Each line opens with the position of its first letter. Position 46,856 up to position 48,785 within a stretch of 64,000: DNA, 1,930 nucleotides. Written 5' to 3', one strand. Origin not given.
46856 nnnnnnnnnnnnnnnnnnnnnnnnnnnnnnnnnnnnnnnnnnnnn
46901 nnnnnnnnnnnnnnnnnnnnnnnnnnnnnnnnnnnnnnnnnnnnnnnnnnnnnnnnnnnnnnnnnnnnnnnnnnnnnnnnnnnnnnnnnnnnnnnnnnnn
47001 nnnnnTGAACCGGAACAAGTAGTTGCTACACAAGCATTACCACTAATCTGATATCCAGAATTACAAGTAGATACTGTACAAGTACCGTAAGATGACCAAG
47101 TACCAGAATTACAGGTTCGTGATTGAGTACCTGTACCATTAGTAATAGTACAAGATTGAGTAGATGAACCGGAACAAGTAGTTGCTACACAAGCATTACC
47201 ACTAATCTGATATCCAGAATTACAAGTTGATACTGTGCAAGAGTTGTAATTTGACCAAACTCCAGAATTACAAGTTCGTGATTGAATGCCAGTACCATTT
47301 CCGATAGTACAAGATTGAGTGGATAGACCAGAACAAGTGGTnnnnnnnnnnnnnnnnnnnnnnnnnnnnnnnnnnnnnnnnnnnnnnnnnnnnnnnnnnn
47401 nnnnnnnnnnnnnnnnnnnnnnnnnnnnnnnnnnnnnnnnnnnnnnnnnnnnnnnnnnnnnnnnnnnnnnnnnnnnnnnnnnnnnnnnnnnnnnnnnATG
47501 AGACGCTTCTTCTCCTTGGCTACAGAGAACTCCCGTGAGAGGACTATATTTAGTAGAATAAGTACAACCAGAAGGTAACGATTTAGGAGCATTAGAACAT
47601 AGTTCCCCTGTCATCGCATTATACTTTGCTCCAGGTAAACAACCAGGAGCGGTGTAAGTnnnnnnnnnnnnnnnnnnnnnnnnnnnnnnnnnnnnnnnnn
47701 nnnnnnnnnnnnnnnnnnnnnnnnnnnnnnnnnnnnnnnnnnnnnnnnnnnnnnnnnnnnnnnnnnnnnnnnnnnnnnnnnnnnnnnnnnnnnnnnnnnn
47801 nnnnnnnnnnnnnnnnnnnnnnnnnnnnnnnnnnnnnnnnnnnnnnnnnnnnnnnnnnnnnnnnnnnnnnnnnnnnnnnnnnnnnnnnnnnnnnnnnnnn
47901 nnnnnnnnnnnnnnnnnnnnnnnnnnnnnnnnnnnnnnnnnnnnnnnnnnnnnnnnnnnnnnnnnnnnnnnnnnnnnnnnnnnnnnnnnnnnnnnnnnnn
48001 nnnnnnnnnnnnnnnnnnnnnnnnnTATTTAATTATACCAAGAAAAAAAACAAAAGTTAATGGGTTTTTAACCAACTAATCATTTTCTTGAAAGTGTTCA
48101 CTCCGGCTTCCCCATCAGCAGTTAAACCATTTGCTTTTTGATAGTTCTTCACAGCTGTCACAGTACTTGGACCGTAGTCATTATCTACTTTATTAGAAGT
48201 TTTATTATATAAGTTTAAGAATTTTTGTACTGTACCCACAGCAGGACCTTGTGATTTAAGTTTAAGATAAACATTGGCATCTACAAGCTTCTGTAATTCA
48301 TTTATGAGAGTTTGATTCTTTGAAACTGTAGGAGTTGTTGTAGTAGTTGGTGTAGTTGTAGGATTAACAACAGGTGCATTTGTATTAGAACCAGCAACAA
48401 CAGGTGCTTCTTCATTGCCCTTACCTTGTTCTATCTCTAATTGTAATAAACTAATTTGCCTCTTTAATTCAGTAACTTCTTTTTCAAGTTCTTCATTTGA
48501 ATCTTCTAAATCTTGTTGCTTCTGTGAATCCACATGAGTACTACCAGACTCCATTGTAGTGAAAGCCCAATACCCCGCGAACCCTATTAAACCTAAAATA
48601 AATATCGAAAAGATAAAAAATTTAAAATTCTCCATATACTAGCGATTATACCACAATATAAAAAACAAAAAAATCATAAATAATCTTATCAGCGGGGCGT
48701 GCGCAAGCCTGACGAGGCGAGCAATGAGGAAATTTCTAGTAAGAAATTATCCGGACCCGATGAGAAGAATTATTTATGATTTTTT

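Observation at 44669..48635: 1118-aa secreted mosaic protein (PG-binding, four Cys-rich repeats, LamG, SGNH esterase, unknown C-terminal domain) with a PG-binding coiled-coil neighbour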

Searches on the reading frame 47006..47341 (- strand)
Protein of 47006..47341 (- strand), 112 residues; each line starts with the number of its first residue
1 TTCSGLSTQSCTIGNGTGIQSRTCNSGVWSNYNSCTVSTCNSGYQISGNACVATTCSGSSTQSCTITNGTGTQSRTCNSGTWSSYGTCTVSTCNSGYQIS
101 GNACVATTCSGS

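Call 62: predict_structure(alignment_id=A3)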
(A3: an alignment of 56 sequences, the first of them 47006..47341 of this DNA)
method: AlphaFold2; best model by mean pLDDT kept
length: 112 residues; sequences in the alignment: 56
mean_pLDDT: 92.8   pTM: 0.55
mean pLDDT of the five models: 92.8, 90.9, 90.6, 89.7, 88.3
residues with pLDDT >= 90: 92; 70-90: 16; 50-70: 3; < 50: 1
segments of 3 or more residues with pLDDT < 50: none
pLDDT, mean of each block of 10 residues (from residue 1): 89 96 94 96 92 92 97 93 95 97 88 52
secondary structure, 60 per line:
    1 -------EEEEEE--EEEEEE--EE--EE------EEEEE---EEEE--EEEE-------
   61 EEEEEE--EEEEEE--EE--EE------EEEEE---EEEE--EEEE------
elements in order: E8-13 E16-21 E36-40 E44-47 E50-53 E61-66 E69-74 E89-93 E97-100 E103-106

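Call 64: fold_search(model_id=the predicted structure, library=pdb)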
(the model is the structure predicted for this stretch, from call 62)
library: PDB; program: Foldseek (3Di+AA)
matches with E <= 10: 17; with E <= 0.001: 0
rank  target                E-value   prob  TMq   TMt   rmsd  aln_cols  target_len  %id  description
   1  5c9l                  2.6e+00  0.03  0.16  0.07  17.1       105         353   12  Crystal structure of native PLL lectin from Photorhabdus luminescens at 1.65 A resolution (released 2016-10-19)
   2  8q7u                  3.2e+00  0.03  0.15  0.06  17.2        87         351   15  Photorhabdus laumondii lectin PLL in complex with alpha-methyl-fucoside (released 2025-03-05)
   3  6gap_B                5.1e+00  0.04  0.16  0.09  13.3        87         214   15  Crystal structure of the T3D reovirus sigma1 coiled coil tail and body (released 2018-04-25)
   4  6gap_C                5.7e+00  0.04  0.16  0.09  13.5        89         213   15  Crystal structure of the T3D reovirus sigma1 coiled coil tail and body (released 2018-04-25)
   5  4li2_B                6.0e+00  0.05  0.16  0.17  15.0        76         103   16  Crystal Structures of Lgr4 and its complex with R-spondin1 (released 2013-08-07)
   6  8y69_G                7.5e+00  0.06  0.22  0.24  19.4        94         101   15  LGR4-RSPO2-ZNRF3 (2:2:2) (released 2024-12-04)
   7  1qqc                  8.3e+00  0.10  0.19  0.04   2.9        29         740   17  CRYSTAL STRUCTURE OF AN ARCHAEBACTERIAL DNA POLYMERASE D.TOK (released 1999-10-14)
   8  5vu8_A                8.3e+00  0.10  0.19  0.03   3.0        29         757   21  TNA polymerase, closed ternary complex (released 2017-12-06)
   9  4ufr_B                8.3e+00  0.08  0.21  0.23  14.4        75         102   17  Structure of the ectodomain of LGR5 in complex with R-spondin-2 (Fu1Fu2) (released 2015-07-08)
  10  4bsr_D                8.3e+00  0.07  0.19  0.20  14.2        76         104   17  Structure of the ectodomain of LGR5 in complex with R-spondin-1 (Fu1Fu2) in P22121 crystal form (released 2013-06-19)
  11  4c99_D                8.3e+00  0.03  0.15  0.16  19.9        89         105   15  Mouse ZNRF3 ectodomain in complex with mouse RSPO2 Fu1-Fu2 crystal form I (released 2013-11-20)
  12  5omq_A                8.8e+00  0.10  0.19  0.03   2.9        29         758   21  Ternary complex of 9N DNA polymerase in the replicative state with three metal ions in the active site (released 2017-12-20)
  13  9jsr_P                8.8e+00  0.03  0.14  0.14  10.6        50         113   10  50S precursor - Erm complex (C-I) (released 2025-10-29)
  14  6o8z_Q                8.8e+00  0.03  0.15  0.15   9.9        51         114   10  Cryo-EM image reconstruction of the 70S Ribosome Enterococcus faecalis Class04 (released 2020-09-16)
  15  4c9v_B                9.3e+00  0.04  0.19  0.21  18.8        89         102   18  Xenopus RNF43 ectodomain in complex with Xenopus RSPO2 Fu1-Fu2 (released 2013-11-20)
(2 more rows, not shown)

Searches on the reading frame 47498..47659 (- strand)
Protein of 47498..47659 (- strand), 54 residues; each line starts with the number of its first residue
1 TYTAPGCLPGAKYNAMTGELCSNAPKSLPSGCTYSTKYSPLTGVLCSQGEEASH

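Call 27: search_protein_families(library=pfam, proteins=[window:47498-47659:-], max_evalue=10)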
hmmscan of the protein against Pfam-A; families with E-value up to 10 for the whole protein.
seq(54 aa): 0 families

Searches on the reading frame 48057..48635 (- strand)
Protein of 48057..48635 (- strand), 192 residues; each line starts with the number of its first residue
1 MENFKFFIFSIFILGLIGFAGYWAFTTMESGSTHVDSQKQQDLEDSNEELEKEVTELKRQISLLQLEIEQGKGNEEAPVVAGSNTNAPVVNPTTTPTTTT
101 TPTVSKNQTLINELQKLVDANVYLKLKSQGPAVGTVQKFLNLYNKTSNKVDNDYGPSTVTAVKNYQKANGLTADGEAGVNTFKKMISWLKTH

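Call 3: search_protein_families(library=pfam, proteins=[window:48057-48635:-], max_evalue=1)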
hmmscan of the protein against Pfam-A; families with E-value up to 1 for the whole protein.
window:48057-48635:- (192 aa): 9 families
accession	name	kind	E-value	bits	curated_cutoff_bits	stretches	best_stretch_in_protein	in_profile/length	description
PF01471.23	PG_binding_1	-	5.8e-15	55.7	23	1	129-185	1-57/57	Putative peptidoglycan binding domain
PF25785.1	TPR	-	0.00024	21.8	27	1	38-124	7-94/110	Nucleoprotein TPR-like domain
PF10211.14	Ax_dynein_light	-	0.023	15.2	26.4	1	38-74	119-162/187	Axonemal dynein light chain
PF14645.11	Chibby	-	0.037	14.5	24.8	0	21-64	56-96/114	Chibby family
PF17561.7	TssO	-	0.24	12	29.2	1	2-69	9-79/148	Type VI secretion system, TssO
PF23854.1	DUF7217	-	0.36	10.9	29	1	90-160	16-88/238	Domain of unknown function (DUF7217)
PF12329.13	TMF_DNA_bd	-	0.47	10.9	35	1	37-71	32-66/74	TATA element modulatory factor 1 DNA binding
PF00170.26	bZIP_1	-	0.49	11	27.6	0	39-66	34-61/64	bZIP transcription factor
PF08826.15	DMPK_coil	-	0.91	10.1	22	0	37-65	31-59/61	DMPK coiled coil domain like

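Call 4: search_protein_families(library=ncbifam, proteins=[window:48057-48635:-], max_evalue=1)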
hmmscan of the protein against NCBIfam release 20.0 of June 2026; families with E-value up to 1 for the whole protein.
window:48057-48635:- (192 aa): 8 families
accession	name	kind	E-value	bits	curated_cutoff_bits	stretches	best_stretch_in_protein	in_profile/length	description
TIGR02869.1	spore_SleB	equivalog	1.1e-08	35.2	236.5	1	121-185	4-68/201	spore cortex-lytic enzyme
NF052336.1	PdgHdaseHSB100310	equivalog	1.1e-06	28.3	500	1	136-186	264-314/316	peptidoglycan hydrolase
NF052335.1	PdgHdaseHSB129560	equivalog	1.6e-05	24.4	500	1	129-186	205-262/330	peptidoglycan hydrolase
NF052377.1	lmo1851_S41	exception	4.7e-05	22.3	725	1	117-191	377-451/468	lmo1851 family serine protease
NF007891.0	PRK10594.1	equivalog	0.00078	18.4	425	1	137-182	301-346/617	L,D-transpeptidase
TIGR04211.1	SH3_and_anchor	equivalog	0.041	13.5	65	1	36-76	123-163/198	TIGR04211 family SH3 domain-containing protein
TIGR03979.1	His_Ser_Rich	equivalog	0.083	12.9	121.65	1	84-176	101-177/190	His-Xaa-Ser repeat protein HxsA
NF033516.0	transpos_IS3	equivalog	0.46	9.7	160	0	33-67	44-81/369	IS3 family transposase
